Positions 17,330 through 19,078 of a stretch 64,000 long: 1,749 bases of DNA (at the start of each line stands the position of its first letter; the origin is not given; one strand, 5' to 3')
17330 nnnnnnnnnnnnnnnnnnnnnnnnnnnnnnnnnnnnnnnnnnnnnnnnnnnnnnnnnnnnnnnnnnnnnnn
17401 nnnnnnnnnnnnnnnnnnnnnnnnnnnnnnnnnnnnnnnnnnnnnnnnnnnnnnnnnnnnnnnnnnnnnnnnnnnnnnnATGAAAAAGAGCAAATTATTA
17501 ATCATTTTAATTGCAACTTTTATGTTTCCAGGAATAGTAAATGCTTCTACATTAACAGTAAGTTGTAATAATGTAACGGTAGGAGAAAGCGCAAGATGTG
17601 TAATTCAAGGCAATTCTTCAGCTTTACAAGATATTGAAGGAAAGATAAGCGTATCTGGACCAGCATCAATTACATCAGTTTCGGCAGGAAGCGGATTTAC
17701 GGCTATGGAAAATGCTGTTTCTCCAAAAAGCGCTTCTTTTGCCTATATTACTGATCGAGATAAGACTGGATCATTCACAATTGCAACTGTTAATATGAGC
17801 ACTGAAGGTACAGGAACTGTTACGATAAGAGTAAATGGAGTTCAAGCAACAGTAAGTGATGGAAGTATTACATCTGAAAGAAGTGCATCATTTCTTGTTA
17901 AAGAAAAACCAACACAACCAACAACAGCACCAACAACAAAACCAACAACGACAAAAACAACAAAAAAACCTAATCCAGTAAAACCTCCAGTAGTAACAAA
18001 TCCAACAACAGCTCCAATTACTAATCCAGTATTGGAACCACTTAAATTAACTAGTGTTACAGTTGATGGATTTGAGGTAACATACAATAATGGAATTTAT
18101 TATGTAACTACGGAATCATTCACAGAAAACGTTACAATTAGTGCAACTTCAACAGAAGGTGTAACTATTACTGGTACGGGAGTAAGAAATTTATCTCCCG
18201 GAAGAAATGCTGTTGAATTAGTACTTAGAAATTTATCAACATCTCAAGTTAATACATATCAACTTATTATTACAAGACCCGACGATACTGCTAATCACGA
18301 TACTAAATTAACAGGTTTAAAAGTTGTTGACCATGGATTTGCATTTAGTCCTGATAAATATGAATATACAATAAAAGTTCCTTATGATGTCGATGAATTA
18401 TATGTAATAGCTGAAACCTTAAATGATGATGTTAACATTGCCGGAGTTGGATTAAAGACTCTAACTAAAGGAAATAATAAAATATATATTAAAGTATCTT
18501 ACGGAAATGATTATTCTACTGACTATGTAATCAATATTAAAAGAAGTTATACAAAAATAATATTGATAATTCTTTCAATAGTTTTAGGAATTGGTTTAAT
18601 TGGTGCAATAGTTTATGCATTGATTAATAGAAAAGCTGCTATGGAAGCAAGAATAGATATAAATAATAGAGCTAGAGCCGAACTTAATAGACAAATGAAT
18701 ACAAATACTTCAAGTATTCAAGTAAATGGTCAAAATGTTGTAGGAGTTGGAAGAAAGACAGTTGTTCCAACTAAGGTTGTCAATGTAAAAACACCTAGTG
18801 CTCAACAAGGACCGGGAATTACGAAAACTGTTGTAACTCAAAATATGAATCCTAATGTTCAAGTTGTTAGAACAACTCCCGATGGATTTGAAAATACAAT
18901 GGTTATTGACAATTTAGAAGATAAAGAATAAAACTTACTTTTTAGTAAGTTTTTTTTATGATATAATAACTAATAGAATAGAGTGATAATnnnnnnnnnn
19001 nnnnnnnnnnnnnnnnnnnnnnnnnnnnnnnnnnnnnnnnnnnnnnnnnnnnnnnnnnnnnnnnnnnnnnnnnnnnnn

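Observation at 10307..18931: Self-contained cohesin-dockerin display module: a 2,200-aa dockerin-tipped giant protein translationally coupled to two membrane-anchored cohesin-like proteins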

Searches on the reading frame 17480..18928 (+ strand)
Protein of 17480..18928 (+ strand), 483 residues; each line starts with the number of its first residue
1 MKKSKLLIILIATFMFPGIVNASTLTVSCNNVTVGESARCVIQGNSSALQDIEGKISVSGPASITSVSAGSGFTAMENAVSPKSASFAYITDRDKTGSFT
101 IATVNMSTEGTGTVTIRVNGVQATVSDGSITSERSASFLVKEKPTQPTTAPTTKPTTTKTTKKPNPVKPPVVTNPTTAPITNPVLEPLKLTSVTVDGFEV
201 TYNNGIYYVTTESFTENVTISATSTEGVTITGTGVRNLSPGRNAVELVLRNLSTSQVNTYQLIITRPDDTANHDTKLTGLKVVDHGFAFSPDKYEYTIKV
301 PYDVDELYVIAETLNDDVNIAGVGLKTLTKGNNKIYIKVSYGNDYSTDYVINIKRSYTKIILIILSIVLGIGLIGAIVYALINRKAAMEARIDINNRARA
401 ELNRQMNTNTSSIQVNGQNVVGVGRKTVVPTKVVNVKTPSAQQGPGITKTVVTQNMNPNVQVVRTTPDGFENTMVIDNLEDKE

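Call 4: search_protein_families(library=pfam, proteins=[window:17480-18928:+], max_evalue=1)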
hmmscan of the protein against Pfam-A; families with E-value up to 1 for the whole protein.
window:17480-18928:+ (483 aa): 2 families
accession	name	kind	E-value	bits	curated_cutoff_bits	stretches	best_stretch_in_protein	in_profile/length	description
PF12733.13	Cadherin-like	-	6.6e-06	26.9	24.2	1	288-355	10-88/89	Cadherin-like beta sandwich domain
PF07009.16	NusG_II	-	0.19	12.3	29.6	0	363-426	4-65/107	NusG domain II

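Call 6: search_protein_families(library=ncbifam, proteins=[window:17480-18928:+], max_evalue=1)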
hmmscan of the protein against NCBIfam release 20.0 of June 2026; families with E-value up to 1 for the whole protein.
window:17480-18928:+ (483 aa): 1 family
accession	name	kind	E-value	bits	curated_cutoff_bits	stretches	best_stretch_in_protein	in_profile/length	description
NF053514.2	JUQZ_fam_ocin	equivalog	0.13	12.6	40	0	22-71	37-86/107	BLB8/JUQZ-1 family protein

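Call 8: search_solved_structures(query=window:17480-18928:+, max_evalue=10, show_alignments=2)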
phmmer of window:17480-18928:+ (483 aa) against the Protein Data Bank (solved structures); distinct sequences matched with E-value up to 10: 0.

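Call 11: find_homologous_proteins(query=window:17480-18928:+)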
Query window:17480-18928:+ (483 aa): 46 proteins with E <= 0.001 among 8000 candidates.
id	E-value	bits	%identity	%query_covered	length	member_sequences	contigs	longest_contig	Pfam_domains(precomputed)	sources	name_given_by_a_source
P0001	4.9e-296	999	98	100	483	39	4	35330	PF12733.14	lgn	-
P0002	8.0e-244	827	81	100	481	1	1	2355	PF12733.14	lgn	-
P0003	1.0e-243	827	81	100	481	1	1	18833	PF12733.14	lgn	-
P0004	2.3e-243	826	81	100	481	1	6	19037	PF12733.14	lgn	-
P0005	3.2e-243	825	81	100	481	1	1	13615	PF12733.14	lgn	-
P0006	4.0e-243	825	81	100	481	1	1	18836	PF12733.14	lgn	-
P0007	4.4e-243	825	81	100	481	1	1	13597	PF12733.14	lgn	-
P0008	5.0e-243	825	81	100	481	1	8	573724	PF12733.14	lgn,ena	-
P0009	9.8e-243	824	81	100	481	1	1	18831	PF12733.14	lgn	-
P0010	3.6e-242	822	81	100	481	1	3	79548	PF12733.14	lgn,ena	-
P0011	6.1e-242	821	81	100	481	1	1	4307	PF12733.14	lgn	-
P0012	6.5e-242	821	81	100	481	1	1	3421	PF12733.14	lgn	-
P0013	1.5e-241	820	80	100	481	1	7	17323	PF12733.14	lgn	-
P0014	4.4e-241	818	80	100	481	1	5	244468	PF12733.14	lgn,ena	-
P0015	1.3e-240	817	80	100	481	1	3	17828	PF12733.14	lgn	-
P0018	2.1e-178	612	62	100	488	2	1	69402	PF12733.14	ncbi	-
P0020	3.3e-155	535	56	100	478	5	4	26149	PF12733.14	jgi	jgi:hypothetical protein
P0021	1.4e-149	517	57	97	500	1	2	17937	PF12733.14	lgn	-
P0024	2.2e-103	365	56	70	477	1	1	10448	PF12733.14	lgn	-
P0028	5.3e-94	334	42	84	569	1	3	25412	-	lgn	-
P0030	9.9e-87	310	42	97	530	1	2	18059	-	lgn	-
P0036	2.0e-71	259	37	90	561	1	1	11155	-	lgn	-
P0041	1.9e-43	167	38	51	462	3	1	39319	-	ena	-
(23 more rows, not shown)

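Call 16: find_encoding_contigs(protein=P0018, flank=10000, max_places=2)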
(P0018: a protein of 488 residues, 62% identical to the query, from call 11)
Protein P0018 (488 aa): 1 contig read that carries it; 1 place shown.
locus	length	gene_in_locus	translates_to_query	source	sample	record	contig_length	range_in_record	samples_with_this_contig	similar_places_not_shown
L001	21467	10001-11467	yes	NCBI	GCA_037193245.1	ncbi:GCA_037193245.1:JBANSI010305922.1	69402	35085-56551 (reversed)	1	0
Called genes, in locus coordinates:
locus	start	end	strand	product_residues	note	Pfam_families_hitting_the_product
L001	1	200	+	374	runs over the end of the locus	PF01381:HTH_3, PF12844:HTH_19, PF13443:HTH_26 (weak), PF13560:HTH_31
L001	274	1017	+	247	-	-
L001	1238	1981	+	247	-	PF01223:Endonuclease_NS (weak), PF13930:Endonuclea_NS_2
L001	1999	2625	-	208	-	-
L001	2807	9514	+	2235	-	-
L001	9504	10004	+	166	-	-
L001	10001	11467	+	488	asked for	PF12733:Cadherin-like (weak)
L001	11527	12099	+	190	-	-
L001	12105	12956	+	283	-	-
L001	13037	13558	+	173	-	-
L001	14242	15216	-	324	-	-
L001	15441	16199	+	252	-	PF00106:adh_short, PF08659:KR, PF13561:adh_short_C2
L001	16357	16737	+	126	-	-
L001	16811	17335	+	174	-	-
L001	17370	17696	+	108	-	-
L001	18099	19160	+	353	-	-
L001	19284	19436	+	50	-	-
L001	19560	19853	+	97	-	-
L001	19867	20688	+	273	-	-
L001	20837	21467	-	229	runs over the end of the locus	-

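Call 17: find_encoding_contigs(protein=P0041, flank=10000, max_places=2)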
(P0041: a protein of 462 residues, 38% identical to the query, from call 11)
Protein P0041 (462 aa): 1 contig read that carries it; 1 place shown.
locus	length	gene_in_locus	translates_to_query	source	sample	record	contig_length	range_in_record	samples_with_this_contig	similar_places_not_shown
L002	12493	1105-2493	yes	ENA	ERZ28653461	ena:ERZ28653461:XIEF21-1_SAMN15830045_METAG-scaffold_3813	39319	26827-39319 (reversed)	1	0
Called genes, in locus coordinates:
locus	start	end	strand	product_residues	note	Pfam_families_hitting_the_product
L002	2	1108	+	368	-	?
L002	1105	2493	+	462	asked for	-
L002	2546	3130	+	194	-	-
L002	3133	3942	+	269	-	-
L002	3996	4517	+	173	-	-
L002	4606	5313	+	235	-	PF00376:MerR, PF13411:MerR_1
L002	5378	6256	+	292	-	-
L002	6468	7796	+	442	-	-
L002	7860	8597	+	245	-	PF04203:Sortase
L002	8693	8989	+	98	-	PF06949:DUF1292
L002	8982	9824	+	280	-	-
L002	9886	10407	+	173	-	-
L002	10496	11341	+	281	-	PF03773:ArsP_1, PF11449:ArsP_2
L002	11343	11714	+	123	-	PF01475:FUR, PF01047:MarR (faint), PF01022:HTH_5 (weak), PF09339:HTH_IclR (weak), PF01978:TrmB (faint)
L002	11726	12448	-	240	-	PF01048:PNP_UDP_1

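Call 24: find_encoding_contigs(protein=P0030, flank=10000, max_places=2)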
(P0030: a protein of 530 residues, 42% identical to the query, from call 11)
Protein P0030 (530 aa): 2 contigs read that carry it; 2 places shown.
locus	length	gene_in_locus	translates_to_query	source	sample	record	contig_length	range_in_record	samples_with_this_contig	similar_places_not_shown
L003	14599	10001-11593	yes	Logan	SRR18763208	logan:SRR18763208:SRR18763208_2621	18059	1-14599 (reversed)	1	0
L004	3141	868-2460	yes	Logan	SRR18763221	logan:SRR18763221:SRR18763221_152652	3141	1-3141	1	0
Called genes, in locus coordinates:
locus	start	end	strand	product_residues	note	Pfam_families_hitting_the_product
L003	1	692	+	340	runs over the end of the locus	PF01098:FTSW_RODA_SPOVE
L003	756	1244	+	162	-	PF00383:dCMP_cyt_deam_1, PF14437:MafB19-deam (weak)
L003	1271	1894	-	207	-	-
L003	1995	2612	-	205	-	-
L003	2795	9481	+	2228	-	-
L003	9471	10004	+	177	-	-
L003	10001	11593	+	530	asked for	-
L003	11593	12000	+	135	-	PF04266:ASCH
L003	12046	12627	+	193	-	-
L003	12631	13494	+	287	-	-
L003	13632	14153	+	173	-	-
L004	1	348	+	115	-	?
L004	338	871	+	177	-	-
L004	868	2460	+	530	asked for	-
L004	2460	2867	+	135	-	PF04266:ASCH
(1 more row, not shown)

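Call 25: find_encoding_contigs(protein=P0028, flank=10000, max_places=2)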
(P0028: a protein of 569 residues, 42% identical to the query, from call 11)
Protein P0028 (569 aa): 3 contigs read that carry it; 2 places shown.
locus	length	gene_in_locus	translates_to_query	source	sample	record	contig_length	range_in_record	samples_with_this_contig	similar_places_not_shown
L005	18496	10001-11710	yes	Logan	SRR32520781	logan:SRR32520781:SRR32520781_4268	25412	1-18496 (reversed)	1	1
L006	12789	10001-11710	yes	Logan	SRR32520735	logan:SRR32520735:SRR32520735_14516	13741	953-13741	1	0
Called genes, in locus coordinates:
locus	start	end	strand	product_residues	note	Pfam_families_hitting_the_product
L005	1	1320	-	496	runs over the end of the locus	-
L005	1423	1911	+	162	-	PF00383:dCMP_cyt_deam_1, PF14437:MafB19-deam (weak)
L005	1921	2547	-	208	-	-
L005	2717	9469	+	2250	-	PF08239:SH3_3 (weak)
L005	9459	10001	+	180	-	-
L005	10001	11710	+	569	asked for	-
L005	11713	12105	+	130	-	PF04266:ASCH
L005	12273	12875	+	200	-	-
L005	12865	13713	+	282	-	-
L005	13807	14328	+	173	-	PF01966:HD (weak)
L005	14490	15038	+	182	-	PF13302:Acetyltransf_3, PF00583:Acetyltransf_1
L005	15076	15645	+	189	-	-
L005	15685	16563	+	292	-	-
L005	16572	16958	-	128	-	PF00383:dCMP_cyt_deam_1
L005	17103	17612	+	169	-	-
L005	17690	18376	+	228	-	-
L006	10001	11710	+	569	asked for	-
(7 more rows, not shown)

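Call 26: predict_structure(alignment_id=A1)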
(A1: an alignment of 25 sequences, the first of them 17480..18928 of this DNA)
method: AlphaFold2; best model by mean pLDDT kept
length: 483 residues; sequences in the alignment: 25
mean_pLDDT: 73.1   pTM: 0.37
mean pLDDT of the five models: 73.1, 71.6, 71.2, 71.1, 68.9
residues with pLDDT >= 90: 121; 70-90: 210; 50-70: 27; < 50: 125
segments of 3 or more residues with pLDDT < 50: 1-3, 14-22, 146-183, 409-483
pLDDT, mean of each block of 10 residues (from residue 1): 52 41 73 85 87 90 92 86 91 84 90 87 73 79 60 37 39 39 66 92 86 92 90 91 91 85 86 84 89 91 89 86 84 87 86 86 86 87 83 81 62 39 40 40 40 39 40 40 34
secondary structure, 60 per line:
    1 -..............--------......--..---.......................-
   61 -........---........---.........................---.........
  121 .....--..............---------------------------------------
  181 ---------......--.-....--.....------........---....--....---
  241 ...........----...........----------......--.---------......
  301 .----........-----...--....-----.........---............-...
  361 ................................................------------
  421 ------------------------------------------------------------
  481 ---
elements in order: H2-15 E24-29 E37-59 E62-69 E73-80 E84-108 E112-125 E128-141 E190-195 E200-203 E206-210 E217-224 E228-231 E234-237 E241-251 E256-266 E277-282 E295-301 E306-313 E319-321 E324-327 E333-341 E345-356 H358-408
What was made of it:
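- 17546..17902 (+): ORF3 N-terminal cohesin-fold module (residues 23-141), with two nearly invariant Cys (C29 and C40). AF2 pLDDT is mostly 84-92 over residues 31-120 (call 26).
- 18038..18550 (+): Two cadherin-like beta-sandwich domains (residues 187-270 and 275-357). Both are modelled as beta sandwiches (call 26).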

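Call 29: fold_search(model_id=the predicted structure, library=pdb)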
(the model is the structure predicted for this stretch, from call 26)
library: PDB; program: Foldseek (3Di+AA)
matches with E <= 10: 1657; with E <= 0.001: 94
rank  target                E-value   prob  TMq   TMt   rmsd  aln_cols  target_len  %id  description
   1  2w1n                  3.2e-08  1.00  0.23  0.46  19.0       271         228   11  cohesin and fibronectin type-III double module construct from the Clostridium perfringens glycoside hydrolase GH84C (released 2009-02-03)
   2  2jh2_A                6.0e-06  1.00  0.23  0.77   2.4       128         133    8  X-ray crystal structure of a cohesin-like module from Clostridium perfringens (released 2007-11-06)
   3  2vo8                  7.6e-06  1.00  0.23  0.75   2.5       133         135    9  Cohesin module from Clostridium perfringens ATCC13124 family 33 glycoside hydrolase. (released 2008-09-02)
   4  2xdh                  7.6e-06  1.00  0.21  0.68   3.2       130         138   12  Non-cellulosomal cohesin from the hyperthermophilic archaeon Archaeoglobus fulgidus (released 2010-05-26)
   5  7sqc_2A               7.6e-06  0.99  0.12  0.09  32.7       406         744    9  Ciliary C1 central pair apparatus isolated from Chlamydomonas reinhardtii (released 2022-04-13)
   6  5szr_A                1.2e-05  0.98  0.12  0.13  33.3       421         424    9  Protocadherin Gamma B2 extracellular cadherin domains 3-6 (released 2016-10-19)
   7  5szr_B                1.5e-05  0.98  0.12  0.14  33.0       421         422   10  Protocadherin Gamma B2 extracellular cadherin domains 3-6 (released 2016-10-19)
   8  9ijj_h                2.2e-05  0.97  0.13  0.05  29.9       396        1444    7  In situ structure of the central apparatus in mouse sperm axoneme. (released 2025-06-04)
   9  9ifr                  2.6e-05  1.00  0.19  0.65   3.7       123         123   14  CLIPPER domain from the Gram-negative fibrillar adhesin "B9T28_05395 (released 2025-11-26)
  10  7sqc_2B               3.3e-05  0.97  0.12  0.08  31.1       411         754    9  Ciliary C1 central pair apparatus isolated from Chlamydomonas reinhardtii (released 2022-04-13)
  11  9ijj_4J               3.4e-05  0.96  0.12  0.09  27.6       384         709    9  In situ structure of the central apparatus in mouse sperm axoneme. (released 2025-06-04)
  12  2jh2_C                4.4e-05  1.00  0.23  0.78   2.4       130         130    8  X-ray crystal structure of a cohesin-like module from Clostridium perfringens (released 2007-11-06)
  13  9ijj_4K               5.1e-05  0.98  0.13  0.15  29.0       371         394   11  In situ structure of the central apparatus in mouse sperm axoneme. (released 2025-06-04)
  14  6ru5_A                5.3e-05  0.99  0.15  0.13  13.9       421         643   12  human complement C3 in complex with the hC3Nb1 nanobody (released 2019-08-21)
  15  6kgd_A                6.8e-05  1.00  0.22  0.64   3.4       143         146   12  Crystal structure of CaDoc0917(R49D)-CaCohA2 complex at pH 8.0 (released 2020-07-08)
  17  3ghp_A                8.3e-05  1.00  0.21  0.49  10.2       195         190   14  Structure of the second type II cohesin module from the adaptor ScaA scaffoldin of Acetivibrio cellulolyticus (includi (released 2009-06-23)
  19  2jh2_B                8.7e-05  1.00  0.23  0.77   2.5       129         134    8  X-ray crystal structure of a cohesin-like module from Clostridium perfringens (released 2007-11-06)
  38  3ghp_B                1.9e-04  1.00  0.19  0.45   5.3       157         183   11  Structure of the second type II cohesin module from the adaptor ScaA scaffoldin of Acetivibrio cellulolyticus (includi (released 2009-06-23)
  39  5n5p_C                1.9e-04  1.00  0.19  0.59   5.6       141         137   15  Crystal structure of Ruminococcus flavefaciens' type III complex containing the fifth cohesin from scaffoldin B and th (released 2018-02-28)
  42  5nrm_A                2.4e-04  1.00  0.20  0.61   4.0       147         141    9  Crystal structure of the sixth cohesin from Acetivibrio cellulolyticus' scaffoldin B in complex with Cel5 dockerin S51 (released 2018-01-31)
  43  5n5p_A                2.4e-04  1.00  0.20  0.62   5.4       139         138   16  Crystal structure of Ruminococcus flavefaciens' type III complex containing the fifth cohesin from scaffoldin B and th (released 2018-02-28)
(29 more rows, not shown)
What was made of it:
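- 17546..17902 (+): Foldseek against PDB puts cohesins on top: 2w1n E 3e-8; 2jh2 TM 0.77 with rmsd 2.4 Å; 2vo8; 2xdh; 6kgd (call 29).
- On Cohesin (Pfam PF00963): Cohesins are the top Foldseek hits (2jh2_A TM 0.77, rmsd 2.4 Å over 128 columns; also 2vo8, 2xdh, 6kgd, 3ghp, 5n5p, 5nrm; calls 26 and 29).
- Closest known: CttA XDoc - ScaE cohesin of Ruminococcus flavefaciens. Same: R. flavefaciens type III cohesins are among the fold hits (5n5p, call 29).
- Calls 26 and 29. The ORF3 tip matches cohesins better than any CBM (call 29).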

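Call 32: find_related_loci(query=A3, collection=genome_contigs, flank=10000)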
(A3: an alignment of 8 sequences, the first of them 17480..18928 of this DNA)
Query A3 (483 aa) in genome_contigs; peptide patterns used: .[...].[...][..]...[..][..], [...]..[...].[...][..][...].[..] (x = any residue, [..] = any of these).
174 stretches matched a pattern, but none encodes a relative of the query by tblastn (E <= 1e-3).

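Call 33: find_related_loci(query=window:17480-18928:+, collection=genome_contigs, flank=10000)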
Query window:17480-18928:+ (483 aa) in genome_contigs; peptide patterns used: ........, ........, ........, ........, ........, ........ (x = any residue, [..] = any of these).
260 stretches matched a pattern, but none encodes a relative of the query by tblastn (E <= 1e-3).
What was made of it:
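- Tried and rejected: It then found no relative with a smaller alignment or with the single protein (calls 32 and 33).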

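Call 34: find_related_loci(query=A3, collection=metagenome_contigs, flank=10000)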
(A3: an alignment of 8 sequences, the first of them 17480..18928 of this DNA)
Query A3 (483 aa) in metagenome_contigs; peptide patterns used: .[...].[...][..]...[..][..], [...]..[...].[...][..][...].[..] (x = any residue, [..] = any of these).
266 stretches matched a pattern; 1 encode a relative of the query (tblastn E <= 1e-3); 1 distinct loci.
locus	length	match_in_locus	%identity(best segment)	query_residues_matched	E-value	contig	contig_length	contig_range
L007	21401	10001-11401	40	1-467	3e-80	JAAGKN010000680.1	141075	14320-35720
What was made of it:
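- Tried and rejected: The JGI metagenome scan gave one locus (call 34).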

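Call 36: find_encoding_contigs(protein=P0036, flank=10000, max_places=1)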
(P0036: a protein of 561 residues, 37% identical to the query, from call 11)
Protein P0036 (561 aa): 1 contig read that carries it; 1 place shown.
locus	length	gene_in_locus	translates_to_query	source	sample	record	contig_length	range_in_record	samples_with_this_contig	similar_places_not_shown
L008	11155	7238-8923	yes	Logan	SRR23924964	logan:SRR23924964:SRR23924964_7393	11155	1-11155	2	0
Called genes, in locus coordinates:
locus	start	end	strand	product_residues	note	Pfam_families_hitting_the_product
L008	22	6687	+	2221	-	PF08239:SH3_3 (weak), PF14524:Wzt_C (faint), PF13973:DUF4222 (faint)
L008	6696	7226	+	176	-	-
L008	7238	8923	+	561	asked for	-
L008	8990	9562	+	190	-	-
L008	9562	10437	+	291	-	-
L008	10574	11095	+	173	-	PF01966:HD (weak)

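Call 37: find_encoding_contigs(protein=P0020, flank=10000, max_places=1)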
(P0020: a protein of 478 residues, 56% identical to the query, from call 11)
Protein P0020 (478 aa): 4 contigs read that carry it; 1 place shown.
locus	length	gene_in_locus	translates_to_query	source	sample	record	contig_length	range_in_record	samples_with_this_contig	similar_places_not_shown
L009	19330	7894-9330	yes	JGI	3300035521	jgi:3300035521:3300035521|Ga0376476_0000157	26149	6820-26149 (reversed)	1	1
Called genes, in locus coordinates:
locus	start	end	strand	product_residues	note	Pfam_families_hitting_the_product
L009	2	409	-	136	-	?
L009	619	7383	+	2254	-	PF01835:MG2 (faint)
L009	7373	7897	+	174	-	-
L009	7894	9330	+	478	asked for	PF12733:Cadherin-like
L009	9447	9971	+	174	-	-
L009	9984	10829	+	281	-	-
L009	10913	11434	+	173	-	-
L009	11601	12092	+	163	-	-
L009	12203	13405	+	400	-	-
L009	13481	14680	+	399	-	PF13173:AAA_14, PF13635:DUF4143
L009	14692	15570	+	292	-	-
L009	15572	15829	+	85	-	PF07866:DUF1653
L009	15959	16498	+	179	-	PF00265:TK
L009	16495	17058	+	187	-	PF00300:His_Phos_1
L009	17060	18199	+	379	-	PF02223:Thymidylate_kin, PF13521:AAA_28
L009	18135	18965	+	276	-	PF02223:Thymidylate_kin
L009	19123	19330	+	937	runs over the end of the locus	-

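Call 82: find_encoding_contigs(protein=P0024, flank=10000, max_places=1)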
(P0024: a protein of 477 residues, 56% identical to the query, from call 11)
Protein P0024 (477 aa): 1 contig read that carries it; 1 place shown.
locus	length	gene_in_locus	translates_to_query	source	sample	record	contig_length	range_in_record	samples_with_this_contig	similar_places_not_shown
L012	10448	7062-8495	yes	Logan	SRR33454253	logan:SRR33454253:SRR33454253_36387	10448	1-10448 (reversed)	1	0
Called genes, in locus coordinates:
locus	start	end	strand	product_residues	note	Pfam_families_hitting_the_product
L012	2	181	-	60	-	?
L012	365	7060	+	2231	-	PF08239:SH3_3 (faint), PF00404:Dockerin_1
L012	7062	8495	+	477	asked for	PF12733:Cadherin-like (weak)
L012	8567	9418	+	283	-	-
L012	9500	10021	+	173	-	-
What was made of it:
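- ORF2 is dispensable in L002 and L012 (calls 17 and 82).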
